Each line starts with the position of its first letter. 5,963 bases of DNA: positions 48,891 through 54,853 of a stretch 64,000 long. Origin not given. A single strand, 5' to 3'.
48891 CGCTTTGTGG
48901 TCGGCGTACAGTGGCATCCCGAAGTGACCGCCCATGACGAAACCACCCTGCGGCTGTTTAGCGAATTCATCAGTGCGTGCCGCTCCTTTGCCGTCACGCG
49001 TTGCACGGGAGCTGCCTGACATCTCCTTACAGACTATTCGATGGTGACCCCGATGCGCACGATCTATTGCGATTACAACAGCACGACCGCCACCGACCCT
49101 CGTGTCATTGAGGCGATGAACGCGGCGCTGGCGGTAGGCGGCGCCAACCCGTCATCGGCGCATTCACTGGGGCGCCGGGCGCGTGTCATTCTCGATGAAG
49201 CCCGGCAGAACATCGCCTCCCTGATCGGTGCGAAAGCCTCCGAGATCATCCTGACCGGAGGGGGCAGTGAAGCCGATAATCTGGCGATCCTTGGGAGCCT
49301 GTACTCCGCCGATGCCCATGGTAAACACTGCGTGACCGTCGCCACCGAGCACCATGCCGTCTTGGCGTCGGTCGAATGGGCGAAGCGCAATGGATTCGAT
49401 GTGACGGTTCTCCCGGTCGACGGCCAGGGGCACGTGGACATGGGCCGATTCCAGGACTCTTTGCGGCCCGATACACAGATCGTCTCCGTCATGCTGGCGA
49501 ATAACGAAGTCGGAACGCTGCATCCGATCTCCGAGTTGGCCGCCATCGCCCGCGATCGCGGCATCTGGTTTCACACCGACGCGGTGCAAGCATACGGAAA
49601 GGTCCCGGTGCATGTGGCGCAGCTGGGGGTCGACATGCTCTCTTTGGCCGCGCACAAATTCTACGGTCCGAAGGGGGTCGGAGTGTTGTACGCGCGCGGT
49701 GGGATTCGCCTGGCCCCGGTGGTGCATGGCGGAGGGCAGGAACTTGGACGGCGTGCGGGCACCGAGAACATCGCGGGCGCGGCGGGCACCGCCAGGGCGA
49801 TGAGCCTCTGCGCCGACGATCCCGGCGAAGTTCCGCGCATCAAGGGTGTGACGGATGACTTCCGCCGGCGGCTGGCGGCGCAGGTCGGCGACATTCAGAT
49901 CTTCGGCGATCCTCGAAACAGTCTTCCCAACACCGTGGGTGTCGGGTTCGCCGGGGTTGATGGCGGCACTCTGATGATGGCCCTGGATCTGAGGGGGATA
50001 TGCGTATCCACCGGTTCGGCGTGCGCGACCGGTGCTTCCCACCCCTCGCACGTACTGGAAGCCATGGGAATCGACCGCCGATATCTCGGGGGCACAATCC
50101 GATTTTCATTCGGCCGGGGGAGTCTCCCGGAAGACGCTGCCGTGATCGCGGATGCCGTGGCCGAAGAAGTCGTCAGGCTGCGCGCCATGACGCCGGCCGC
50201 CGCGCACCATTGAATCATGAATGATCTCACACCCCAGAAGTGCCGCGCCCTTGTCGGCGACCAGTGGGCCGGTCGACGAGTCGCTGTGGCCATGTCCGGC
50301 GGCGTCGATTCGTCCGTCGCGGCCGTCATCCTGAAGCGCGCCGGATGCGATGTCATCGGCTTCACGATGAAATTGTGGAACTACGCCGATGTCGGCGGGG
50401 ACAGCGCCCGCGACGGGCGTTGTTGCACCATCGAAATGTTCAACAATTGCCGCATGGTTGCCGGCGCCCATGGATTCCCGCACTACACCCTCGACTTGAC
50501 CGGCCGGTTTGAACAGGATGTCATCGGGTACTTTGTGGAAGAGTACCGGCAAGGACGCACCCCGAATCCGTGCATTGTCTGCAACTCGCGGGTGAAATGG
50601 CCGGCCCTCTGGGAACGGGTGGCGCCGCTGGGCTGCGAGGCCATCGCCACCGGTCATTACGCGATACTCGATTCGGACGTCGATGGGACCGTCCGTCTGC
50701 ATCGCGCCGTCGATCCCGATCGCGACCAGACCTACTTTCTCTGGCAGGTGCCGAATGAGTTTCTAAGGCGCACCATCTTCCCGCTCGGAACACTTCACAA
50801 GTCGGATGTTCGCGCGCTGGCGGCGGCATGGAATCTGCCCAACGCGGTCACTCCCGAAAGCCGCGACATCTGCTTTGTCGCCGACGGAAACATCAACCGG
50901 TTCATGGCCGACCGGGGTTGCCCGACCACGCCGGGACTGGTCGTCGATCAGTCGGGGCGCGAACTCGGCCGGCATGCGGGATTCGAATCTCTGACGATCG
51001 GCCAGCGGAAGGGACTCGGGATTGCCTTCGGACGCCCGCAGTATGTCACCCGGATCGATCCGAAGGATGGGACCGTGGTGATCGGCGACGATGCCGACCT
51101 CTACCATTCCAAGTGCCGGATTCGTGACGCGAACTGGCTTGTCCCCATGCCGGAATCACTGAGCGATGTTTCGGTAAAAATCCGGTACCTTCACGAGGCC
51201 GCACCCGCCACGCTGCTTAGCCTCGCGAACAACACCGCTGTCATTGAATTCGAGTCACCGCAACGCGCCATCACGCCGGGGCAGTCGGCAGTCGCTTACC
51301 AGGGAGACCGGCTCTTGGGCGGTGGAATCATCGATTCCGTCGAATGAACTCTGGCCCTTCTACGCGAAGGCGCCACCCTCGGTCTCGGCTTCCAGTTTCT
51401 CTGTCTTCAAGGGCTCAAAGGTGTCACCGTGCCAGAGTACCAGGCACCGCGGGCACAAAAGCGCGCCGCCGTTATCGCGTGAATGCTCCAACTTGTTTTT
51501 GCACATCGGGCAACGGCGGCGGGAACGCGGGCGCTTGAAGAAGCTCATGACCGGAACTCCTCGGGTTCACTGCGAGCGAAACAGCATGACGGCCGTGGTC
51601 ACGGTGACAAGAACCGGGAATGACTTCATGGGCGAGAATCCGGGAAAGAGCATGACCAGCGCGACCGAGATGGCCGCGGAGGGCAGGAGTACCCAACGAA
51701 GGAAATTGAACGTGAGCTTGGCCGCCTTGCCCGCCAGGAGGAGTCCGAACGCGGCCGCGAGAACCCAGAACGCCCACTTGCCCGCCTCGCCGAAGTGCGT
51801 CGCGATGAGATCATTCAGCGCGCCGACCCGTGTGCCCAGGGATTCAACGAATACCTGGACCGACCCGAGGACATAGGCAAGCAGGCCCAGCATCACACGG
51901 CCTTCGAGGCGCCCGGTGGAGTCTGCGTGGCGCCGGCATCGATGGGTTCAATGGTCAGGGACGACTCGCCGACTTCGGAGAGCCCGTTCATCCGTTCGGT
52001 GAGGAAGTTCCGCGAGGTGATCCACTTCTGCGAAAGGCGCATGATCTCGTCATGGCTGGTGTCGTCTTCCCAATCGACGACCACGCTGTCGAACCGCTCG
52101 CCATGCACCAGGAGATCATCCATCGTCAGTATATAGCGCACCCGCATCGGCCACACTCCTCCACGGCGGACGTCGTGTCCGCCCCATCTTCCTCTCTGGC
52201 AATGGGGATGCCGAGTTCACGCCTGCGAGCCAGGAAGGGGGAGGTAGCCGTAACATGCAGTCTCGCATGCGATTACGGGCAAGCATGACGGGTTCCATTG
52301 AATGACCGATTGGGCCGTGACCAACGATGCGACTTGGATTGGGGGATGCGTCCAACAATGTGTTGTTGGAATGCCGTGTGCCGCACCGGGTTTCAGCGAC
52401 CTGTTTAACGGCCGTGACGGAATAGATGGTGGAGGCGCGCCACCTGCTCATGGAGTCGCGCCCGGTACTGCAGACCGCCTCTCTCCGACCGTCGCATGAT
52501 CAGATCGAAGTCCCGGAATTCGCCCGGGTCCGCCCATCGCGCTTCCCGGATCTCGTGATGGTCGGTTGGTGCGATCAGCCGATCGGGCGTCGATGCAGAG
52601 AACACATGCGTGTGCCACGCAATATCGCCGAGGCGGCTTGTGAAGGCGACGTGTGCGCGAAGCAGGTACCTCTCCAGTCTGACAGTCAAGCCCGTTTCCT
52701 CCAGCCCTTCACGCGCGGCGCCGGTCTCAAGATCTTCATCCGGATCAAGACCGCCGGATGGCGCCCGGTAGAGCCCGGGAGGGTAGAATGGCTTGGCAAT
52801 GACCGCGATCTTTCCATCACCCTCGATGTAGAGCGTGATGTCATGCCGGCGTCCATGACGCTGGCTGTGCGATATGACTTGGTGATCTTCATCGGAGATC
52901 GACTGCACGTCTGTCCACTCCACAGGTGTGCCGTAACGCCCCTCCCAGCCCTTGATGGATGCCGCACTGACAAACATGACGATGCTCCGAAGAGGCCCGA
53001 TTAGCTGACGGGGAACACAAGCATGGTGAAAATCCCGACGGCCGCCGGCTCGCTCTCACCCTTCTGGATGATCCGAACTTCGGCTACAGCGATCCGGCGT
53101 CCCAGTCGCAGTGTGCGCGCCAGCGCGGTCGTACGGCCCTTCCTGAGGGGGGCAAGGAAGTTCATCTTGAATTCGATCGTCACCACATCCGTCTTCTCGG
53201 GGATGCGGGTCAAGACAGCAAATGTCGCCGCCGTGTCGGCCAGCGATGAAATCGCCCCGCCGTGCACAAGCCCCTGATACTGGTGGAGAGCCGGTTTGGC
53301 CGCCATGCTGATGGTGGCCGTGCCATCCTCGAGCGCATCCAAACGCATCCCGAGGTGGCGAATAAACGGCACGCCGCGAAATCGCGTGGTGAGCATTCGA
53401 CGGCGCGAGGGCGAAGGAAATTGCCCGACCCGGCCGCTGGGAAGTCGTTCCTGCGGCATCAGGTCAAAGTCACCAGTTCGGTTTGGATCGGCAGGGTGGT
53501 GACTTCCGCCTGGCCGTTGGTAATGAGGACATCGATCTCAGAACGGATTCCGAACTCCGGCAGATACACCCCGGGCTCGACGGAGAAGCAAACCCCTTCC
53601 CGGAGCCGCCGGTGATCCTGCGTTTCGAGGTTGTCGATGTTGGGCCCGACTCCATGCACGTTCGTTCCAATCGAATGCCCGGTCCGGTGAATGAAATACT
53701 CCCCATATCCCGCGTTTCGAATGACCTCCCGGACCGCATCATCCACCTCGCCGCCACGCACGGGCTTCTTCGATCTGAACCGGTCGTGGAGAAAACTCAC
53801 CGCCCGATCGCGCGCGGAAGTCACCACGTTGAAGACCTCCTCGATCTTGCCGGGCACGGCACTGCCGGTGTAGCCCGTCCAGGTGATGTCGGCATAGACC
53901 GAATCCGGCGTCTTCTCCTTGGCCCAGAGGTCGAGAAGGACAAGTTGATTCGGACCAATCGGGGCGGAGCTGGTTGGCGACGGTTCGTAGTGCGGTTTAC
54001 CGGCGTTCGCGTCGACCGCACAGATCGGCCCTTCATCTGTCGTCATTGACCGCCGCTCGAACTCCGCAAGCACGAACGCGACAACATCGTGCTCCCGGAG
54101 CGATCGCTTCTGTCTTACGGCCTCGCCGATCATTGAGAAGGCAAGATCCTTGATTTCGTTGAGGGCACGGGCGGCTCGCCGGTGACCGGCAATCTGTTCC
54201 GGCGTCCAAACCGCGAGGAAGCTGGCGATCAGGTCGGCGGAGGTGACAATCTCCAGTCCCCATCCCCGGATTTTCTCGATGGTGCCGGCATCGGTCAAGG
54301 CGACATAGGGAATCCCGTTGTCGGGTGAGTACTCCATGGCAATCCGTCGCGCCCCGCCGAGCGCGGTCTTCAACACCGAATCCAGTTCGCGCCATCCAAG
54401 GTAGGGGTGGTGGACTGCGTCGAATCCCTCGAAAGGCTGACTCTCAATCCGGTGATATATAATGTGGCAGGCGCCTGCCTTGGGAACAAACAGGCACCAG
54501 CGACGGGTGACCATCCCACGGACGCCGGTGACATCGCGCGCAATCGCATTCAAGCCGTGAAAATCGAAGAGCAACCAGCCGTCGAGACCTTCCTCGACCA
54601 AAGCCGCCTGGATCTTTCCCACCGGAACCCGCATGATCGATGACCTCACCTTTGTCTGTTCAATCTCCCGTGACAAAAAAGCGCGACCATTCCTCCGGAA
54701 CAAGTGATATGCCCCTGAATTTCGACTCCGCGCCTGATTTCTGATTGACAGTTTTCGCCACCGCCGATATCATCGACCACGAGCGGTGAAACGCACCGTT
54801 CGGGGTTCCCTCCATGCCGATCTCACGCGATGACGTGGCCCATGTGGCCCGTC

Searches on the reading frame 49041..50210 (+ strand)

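Call 41: search_protein_families(library=pfam, proteins=[window:49041-50210:+], max_evalue=0.00001)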
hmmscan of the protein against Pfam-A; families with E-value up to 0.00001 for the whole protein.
window:49041-50210:+ (390 aa): 1 family
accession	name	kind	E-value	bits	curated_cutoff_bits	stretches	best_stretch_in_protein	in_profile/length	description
PF00266.25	Aminotran_5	-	1.1e-74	252.2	21.5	1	8-364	1-366/371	Aminotransferase class-V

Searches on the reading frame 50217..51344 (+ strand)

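Call 41: search_protein_families(library=pfam, proteins=[window:50217-51344:+], max_evalue=0.00001)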
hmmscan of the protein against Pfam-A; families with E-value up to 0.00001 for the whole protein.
window:50217-51344:+ (376 aa): 3 families
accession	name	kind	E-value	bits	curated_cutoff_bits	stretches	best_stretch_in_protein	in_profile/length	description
PF03054.22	tRNA_Me_trans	-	2.3e-65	220.5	20.6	1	21-222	2-201/202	tRNA methyl transferase HUP domain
PF20258.4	tRNA_Me_trans_C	-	5.4e-20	71.9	20.6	1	298-372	2-77/77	Aminomethyltransferase beta-barrel domain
PF20259.3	tRNA_Me_trans_M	-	5.7e-16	58.3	27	1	235-291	8-66/66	tRNA methyl transferase PRC-barrel domain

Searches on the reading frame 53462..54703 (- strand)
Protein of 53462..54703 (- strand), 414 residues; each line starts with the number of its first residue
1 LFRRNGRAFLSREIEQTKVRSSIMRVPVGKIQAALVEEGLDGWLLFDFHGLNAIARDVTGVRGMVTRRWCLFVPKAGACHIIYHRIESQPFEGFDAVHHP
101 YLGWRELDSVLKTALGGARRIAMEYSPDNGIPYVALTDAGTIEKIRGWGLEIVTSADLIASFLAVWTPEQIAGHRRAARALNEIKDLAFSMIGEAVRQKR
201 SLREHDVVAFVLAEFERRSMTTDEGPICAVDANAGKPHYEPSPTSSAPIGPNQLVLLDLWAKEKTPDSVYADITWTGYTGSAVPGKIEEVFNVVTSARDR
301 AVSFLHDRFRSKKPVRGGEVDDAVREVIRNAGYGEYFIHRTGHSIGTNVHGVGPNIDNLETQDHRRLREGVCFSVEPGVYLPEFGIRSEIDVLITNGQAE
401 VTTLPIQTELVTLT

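Call 41: search_protein_families(library=pfam, proteins=[window:53462-54703:-], max_evalue=0.00001)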
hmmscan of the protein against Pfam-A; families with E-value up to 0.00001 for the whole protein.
window:53462-54703:- (414 aa): 1 family
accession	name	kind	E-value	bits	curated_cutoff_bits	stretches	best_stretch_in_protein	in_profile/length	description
PF00557.29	Peptidase_M24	-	1.8e-38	132.8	23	1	179-396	4-208/208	Metallopeptidase family M24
